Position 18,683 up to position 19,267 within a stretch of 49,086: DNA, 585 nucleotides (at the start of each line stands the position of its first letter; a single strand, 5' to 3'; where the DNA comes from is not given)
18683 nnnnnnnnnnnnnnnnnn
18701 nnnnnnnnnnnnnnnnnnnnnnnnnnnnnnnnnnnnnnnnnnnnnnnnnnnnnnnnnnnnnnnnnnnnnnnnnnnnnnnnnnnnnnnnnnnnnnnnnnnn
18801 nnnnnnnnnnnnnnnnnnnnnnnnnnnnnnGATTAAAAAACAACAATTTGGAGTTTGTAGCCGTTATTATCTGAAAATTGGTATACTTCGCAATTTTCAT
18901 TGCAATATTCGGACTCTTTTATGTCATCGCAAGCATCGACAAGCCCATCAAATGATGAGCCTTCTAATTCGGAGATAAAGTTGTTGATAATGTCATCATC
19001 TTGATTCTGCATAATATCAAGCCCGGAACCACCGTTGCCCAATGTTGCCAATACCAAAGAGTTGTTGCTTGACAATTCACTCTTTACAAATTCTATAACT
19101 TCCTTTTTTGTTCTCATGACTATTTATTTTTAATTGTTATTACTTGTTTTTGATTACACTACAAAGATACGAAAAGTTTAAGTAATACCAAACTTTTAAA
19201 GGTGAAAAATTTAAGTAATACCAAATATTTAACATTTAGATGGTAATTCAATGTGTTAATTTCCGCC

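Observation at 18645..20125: Two tandem 'acidic protein + small XRE HTH' cassettes driven by a duplicated promoter (acr-aca-like anti-defence architecture)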

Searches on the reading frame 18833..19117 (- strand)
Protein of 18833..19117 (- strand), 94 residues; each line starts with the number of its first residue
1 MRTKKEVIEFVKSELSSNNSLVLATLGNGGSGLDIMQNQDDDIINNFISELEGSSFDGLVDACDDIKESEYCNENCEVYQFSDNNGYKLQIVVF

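Call 3: search_protein_families(library=pfam, proteins=[window:18833-19117:-], max_evalue=1)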
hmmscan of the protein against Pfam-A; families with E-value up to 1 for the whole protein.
window:18833-19117:- (94 aa): 3 families
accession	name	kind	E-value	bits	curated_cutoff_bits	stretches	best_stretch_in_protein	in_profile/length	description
PF08776.16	VASP_tetra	-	0.072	13.1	25.8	0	4-16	23-35/36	VASP tetramerisation domain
PF18593.6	CdiI_2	-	0.097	13.9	26.7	1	34-76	18-60/91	CdiI immunity protein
PF11360.13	DUF3110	-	0.14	12.9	20.2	1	32-92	14-74/84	Protein of unknown function (DUF3110)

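Call 4: search_protein_families(library=phrogs, proteins=[window:18833-19117:-], max_evalue=1)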
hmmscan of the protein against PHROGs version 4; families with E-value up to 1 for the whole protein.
window:18833-19117:- (94 aa): 0 families

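Call 10: find_homologous_proteins(query=window:18833-19117:-)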
Query window:18833-19117:- (94 aa): 39 proteins with E <= 0.001 among 40 candidates.
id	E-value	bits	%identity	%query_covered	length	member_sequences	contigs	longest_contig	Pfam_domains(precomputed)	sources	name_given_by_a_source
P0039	1.1e-52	194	98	100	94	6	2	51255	-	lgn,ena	-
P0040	1.9e-49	183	94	100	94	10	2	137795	-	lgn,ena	-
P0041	3.3e-48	179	90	100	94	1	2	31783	-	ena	-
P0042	3.0e-47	176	91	100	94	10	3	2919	-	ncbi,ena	-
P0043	8.0e-45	168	87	100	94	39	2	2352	-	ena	-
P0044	3.1e-44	167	85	100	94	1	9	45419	-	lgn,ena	-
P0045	2.0e-43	164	83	100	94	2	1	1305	-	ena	-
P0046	4.8e-43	163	81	100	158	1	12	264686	-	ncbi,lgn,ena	-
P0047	1.3e-42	161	80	100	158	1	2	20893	-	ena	-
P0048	1.6e-42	161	83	100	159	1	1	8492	PF13744.13,PF12844.14,PF01381.29,PF13560.13,PF13443.13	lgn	-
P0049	1.0e-41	159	79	100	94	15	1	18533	-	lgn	-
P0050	2.2e-41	157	78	100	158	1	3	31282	-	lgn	-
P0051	2.9e-41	157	81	100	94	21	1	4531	-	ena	-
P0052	3.2e-41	157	79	100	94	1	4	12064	-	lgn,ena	-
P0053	4.0e-41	157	78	100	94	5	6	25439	-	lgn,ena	-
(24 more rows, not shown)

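Call 16: find_encoding_contigs(protein=P0046, flank=6000, max_places=5)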
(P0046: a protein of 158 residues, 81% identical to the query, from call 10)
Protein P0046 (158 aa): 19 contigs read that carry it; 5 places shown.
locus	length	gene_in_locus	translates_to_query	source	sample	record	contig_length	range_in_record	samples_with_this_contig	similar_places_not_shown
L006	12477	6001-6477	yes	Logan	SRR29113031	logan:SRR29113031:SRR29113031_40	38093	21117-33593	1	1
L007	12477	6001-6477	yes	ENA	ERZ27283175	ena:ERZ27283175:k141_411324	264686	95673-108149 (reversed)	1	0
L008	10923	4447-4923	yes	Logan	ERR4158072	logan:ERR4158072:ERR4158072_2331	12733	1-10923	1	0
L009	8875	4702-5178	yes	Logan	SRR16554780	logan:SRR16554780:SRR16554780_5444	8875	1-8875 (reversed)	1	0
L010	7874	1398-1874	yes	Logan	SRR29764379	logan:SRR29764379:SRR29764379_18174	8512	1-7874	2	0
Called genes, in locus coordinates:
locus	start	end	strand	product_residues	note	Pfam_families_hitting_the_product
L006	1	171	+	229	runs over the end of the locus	-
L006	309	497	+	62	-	-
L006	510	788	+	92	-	-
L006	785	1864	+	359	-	-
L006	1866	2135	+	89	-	-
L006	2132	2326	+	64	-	-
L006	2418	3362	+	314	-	PF13481:AAA_25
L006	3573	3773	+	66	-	-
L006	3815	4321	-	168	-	-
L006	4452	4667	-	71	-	-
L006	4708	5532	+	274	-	PF00589:Phage_integrase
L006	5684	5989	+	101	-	-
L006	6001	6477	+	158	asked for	-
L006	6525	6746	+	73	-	PF13744:HTH_37, PF13560:HTH_31, PF12844:HTH_19, PF01381:HTH_3, PF13443:HTH_26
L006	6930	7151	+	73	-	-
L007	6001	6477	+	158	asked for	-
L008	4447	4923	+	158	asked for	-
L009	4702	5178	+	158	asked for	-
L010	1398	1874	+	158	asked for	-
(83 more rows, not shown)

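Call 21: search_protein_families(library=padloc, proteins=[window:18833-19117:-], max_evalue=1)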
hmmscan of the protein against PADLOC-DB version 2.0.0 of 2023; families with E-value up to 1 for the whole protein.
window:18833-19117:- (94 aa): 0 families

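Call 26: predict_structure(alignment_id=A4)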
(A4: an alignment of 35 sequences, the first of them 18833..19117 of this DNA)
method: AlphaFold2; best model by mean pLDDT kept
length: 94 residues; sequences in the alignment: 35
mean_pLDDT: 91.0   pTM: 0.81
mean pLDDT of the five models: 91.0, 89.4, 89.1, 87.9, 86.9
residues with pLDDT >= 90: 65; 70-90: 29; 50-70: 0; < 50: 0
segments of 3 or more residues with pLDDT < 50: none
pLDDT, mean of each block of 10 residues (from residue 1): 93 92 87 90 95 95 89 86 91 89
secondary structure, 60 per line:
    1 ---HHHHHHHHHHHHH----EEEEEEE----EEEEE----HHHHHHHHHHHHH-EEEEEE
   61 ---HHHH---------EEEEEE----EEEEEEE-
elements in order: H4-16 E21-27 E32-36 H41-53 E55-60 H64-67 E77-82 E87-93

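Call 31: fold_search(model_id=the predicted structure, library=pdb)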
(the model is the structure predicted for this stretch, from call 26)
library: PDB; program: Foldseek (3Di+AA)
matches with E <= 10: 712; with E <= 0.001: 0
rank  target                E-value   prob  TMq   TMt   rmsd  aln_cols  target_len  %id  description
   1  7b6d_H                4.8e-02  0.94  0.39  0.28   9.4        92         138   15  Drosophila melanogaster TRAPPCore (C1, C2, C2L, C3a/b, C4, C5, C6 subunits) (released 2021-06-09)
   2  7b6d_E                5.1e-02  0.96  0.41  0.29   9.2        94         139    8  Drosophila melanogaster TRAPPCore (C1, C2, C2L, C3a/b, C4, C5, C6 subunits) (released 2021-06-09)
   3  4xpm_B                5.7e-02  0.84  0.32  0.42   9.8        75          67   12  Crystal structure of EGO-TC (released 2015-08-05)
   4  8hku_L45A             9.2e-02  0.60  0.34  0.32  13.0        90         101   12  Cryo-EM Structures and Translocation Mechanism of Crenarchaeota Ribosome (released 2023-08-16)
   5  4hbo_B                9.7e-02  0.47  0.32  0.37   5.6        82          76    7  Crystal Structure of Rubella virus capsid protein (residues 127-277) (released 2013-12-11)
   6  7t3b_D                1.1e-01  0.28  0.30  0.13  12.1       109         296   11  GATOR1-RAG-RAGULATOR - GAP Complex (released 2022-04-06)
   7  2j3w_C                1.2e-01  0.85  0.40  0.29   9.5        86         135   10  The crystal structure of the bet3-trs31-sedlin complex. (released 2006-11-27)
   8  7ypf_A                1.2e-01  0.16  0.25  0.11  14.3       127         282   13  Crystal structure of AsfvPCNA in space group of P1 (released 2023-08-02)
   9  2j3w_A                1.3e-01  0.82  0.39  0.27   9.6        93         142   12  The crystal structure of the bet3-trs31-sedlin complex. (released 2006-11-27)
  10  5yk5_D                1.4e-01  0.47  0.35  0.37  10.4        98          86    6  structure of the human Lamtor4-Lamtor5 complex (released 2018-12-12)
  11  9y6s_7Q               1.5e-01  0.35  0.32  0.32   9.6       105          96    8  96-nm repeat of the Leishmania tarentolae doublet microtubule (released 2025-12-17)
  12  9jq8_A                1.5e-01  0.30  0.29  0.26  11.1        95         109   15  Roadblock2 homodimer structure from Candidatus Prometheoarchaeum syntrophicum strain MK-D1 (released 2024-10-30)
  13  9rs8_A                1.6e-01  0.47  0.32  0.09  11.3        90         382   13  human Fuzzy-Inturned (released 2025-07-30)
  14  8cob_A                1.6e-01  0.30  0.31  0.15  13.2       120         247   12  Crystal structure of human PCNA in complex with ERCC6L2 PIP box peptide (released 2023-04-19)
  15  9jq8_B                1.7e-01  0.25  0.31  0.27  11.0       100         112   16  Roadblock2 homodimer structure from Candidatus Prometheoarchaeum syntrophicum strain MK-D1 (released 2024-10-30)
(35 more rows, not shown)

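Call 49: search_dna_similar(query=window:18833-19117:-, collection=phages, mode=protein, max_evalue=0.001)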
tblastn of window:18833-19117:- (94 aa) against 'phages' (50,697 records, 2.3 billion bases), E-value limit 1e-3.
No match.

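Call 66: fold_search(model_id=the predicted structure, library=viral)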
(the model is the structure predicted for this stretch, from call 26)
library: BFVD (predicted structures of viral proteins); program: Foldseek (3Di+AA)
matches with E <= 10: 1069; with E <= 0.001: 1
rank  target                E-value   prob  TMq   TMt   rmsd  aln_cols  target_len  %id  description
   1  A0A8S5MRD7            3.7e-05  1.00  0.76  0.66   2.8        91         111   19  Uncharacterized protein [Myoviridae sp. ctfrL10]
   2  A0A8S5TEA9            1.2e-03  1.00  0.66  0.63   4.5        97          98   14  Uncharacterized protein [Siphoviridae sp. ctJ0s2]
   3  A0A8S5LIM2            1.3e-03  1.00  0.72  0.52   3.9       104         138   15  Uncharacterized protein [Myoviridae sp. ctFCq8]
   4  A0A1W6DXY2            2.4e-03  0.99  0.42  0.43   8.6        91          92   19  Uncharacterized protein [Rhodococcus phage Toil]
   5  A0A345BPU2            1.0e-02  0.99  0.45  0.36   5.1        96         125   10  (no name in the UniProt tables at hand)
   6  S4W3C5                1.0e-02  0.84  0.33  0.23   6.1       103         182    9  Uncharacterized protein [Pandoravirus salinus]
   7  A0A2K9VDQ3            1.2e-02  0.96  0.39  0.46   6.2        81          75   11  Uncharacterized protein [Gordonia phage Flakey]
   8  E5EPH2                1.7e-02  0.90  0.36  0.35   9.0        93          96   11  Uncharacterized protein [Acinetobacter phage Acj9]
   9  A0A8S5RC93            2.0e-02  0.97  0.47  0.41   9.8       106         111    8  Uncharacterized protein [virus sp. ctmTa7]
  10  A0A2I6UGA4            2.1e-02  0.54  0.28  0.29   6.6        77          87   17  Uncharacterized protein [Salinibacter phage M1EM-1]
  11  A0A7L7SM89            2.4e-02  0.92  0.38  0.44   6.0        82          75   10  (no name in the UniProt tables at hand)
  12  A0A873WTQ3            2.5e-02  0.94  0.38  0.36   6.5        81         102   12  (no name in the UniProt tables at hand)
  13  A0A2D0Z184            2.6e-02  0.69  0.34  0.35   6.6        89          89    9  Uncharacterized protein [Vibrio phage JSF15]
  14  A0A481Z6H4            3.3e-02  0.87  0.33  0.19   9.6        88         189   11  Synaptobrevin [Pithovirus LCPAC302]
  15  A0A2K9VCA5            3.5e-02  0.97  0.39  0.40   5.7        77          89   16  Uncharacterized protein [Lactobacillus phage Nyseid]
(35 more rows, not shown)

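Call 75: search_protein_families(library=pfam, alignment_id=A4, max_evalue=0.5)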
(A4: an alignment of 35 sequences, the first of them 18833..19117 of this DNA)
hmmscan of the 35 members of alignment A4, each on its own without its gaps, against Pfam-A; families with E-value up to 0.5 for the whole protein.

A. member 1, window:18833-19117:- (94 aa): 3 families
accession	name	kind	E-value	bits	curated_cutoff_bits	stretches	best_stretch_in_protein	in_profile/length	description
PF08776.16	VASP_tetra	-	0.072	13.1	25.8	0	4-16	23-35/36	VASP tetramerisation domain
PF18593.6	CdiI_2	-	0.097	13.9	26.7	1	34-76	18-60/91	CdiI immunity protein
PF11360.13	DUF3110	-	0.14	12.9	20.2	1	32-92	14-74/84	Protein of unknown function (DUF3110)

B. families by the number of members that match (of 35 scanned): 11 families
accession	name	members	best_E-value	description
PF08776.16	VASP_tetra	10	0.035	VASP tetramerisation domain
PF11360.13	DUF3110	6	0.057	Protein of unknown function (DUF3110)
PF00113.28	Enolase_C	5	0.0026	Enolase, C-terminal TIM barrel domain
PF20234.3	DUF6591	5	0.014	Family of unknown function (DUF6591)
PF11527.13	ARL2_Bind_BART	3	0.016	The ARF-like 2 binding protein BART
PF18593.6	CdiI_2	3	0.097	CdiI immunity protein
PF02829.19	3H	1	0.073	3H domain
PF14938.12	SNAP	1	0.078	Soluble NSF attachment protein, SNAP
PF17252.7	DUF5319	1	0.13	Family of unknown function (DUF5319)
PF24434.1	DUF7557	1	0.17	Family of unknown function (DUF7557)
PF25765.1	PLK4_bind_CEP192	1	0.48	CEP192, PLK4 binding region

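Call 76: search_solved_structures(query=A4, max_evalue=10)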
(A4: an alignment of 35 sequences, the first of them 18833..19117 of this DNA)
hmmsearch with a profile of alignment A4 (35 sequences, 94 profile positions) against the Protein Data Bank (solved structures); distinct sequences matched with E-value up to 10: 8.
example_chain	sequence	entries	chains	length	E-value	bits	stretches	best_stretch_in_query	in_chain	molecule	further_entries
3ian_A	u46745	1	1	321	0.00038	23.8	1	13-59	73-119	Chitinase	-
4liz_A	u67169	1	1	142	0.064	16.6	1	33-61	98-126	Actin-binding protein, cofilin/tropomyosin family protein, putative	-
7cd2_A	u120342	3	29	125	0.36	14.2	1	36-83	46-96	YabJ protein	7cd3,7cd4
1qd9_A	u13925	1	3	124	0.37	14.2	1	36-83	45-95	PURINE REGULATORY PROTEIN YABJ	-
5y6u_A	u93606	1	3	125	0.37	14.2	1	36-83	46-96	YabJ protein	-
7tbu_A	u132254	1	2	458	0.9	12.9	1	13-54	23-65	5-enolpyruvylshikimate-3-phosphate synthase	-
1o51_A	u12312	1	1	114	0.98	12.8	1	39-63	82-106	Hypothetical protein TM0021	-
9i2p_A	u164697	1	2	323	1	12.8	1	17-59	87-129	chitinase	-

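Call 90: search_dna_similar(query=window:18833-19117:-, collection=plasmids, mode=protein, max_evalue=0.001)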
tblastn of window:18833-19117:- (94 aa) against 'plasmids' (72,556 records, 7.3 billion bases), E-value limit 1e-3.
No match.
